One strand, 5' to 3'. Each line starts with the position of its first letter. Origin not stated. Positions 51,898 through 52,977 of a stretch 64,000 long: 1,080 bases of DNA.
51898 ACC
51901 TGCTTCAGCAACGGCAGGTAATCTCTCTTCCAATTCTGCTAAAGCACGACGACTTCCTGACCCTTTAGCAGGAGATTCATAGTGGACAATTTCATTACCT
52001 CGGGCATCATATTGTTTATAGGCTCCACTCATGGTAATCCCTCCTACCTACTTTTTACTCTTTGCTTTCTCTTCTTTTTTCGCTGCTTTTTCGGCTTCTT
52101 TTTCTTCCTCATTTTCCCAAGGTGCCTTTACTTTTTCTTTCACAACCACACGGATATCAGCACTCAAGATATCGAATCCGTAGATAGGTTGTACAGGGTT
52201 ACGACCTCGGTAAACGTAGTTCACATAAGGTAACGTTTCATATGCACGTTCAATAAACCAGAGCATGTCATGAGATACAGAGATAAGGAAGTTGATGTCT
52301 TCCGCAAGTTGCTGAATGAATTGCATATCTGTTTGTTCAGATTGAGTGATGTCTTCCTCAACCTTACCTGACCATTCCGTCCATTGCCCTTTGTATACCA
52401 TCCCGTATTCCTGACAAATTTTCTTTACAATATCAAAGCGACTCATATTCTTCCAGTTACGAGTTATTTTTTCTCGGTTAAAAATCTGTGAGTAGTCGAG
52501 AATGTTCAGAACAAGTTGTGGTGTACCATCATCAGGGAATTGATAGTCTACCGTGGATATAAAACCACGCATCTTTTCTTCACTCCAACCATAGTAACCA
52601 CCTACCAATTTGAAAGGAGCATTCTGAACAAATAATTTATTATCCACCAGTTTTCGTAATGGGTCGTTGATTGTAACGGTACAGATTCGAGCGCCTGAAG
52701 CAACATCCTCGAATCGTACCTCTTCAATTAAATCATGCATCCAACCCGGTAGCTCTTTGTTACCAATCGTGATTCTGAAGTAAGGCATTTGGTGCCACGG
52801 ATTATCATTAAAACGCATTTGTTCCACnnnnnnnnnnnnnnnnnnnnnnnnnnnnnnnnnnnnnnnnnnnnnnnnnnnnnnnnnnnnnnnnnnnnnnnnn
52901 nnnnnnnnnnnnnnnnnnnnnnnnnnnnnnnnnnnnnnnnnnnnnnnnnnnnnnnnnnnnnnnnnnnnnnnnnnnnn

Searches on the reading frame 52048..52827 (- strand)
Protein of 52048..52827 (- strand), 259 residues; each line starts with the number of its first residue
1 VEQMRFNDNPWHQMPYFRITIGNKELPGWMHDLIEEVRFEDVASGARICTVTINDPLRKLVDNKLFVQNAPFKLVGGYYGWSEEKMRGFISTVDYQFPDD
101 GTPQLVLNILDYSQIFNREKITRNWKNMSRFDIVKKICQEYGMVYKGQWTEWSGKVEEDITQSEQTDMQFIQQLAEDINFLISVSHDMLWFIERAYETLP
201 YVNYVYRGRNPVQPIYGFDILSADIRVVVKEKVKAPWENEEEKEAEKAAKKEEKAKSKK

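Call 12: search_protein_families(library=phrogs, proteins=[window:52048-52827:-], max_evalue=0.001)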
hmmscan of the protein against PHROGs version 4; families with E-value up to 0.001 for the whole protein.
window:52048-52827:- (259 aa): 1 family
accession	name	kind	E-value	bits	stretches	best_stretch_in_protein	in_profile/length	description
phrog_52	-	tail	1.1e-11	45.4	1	14-195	193-368/677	tail protein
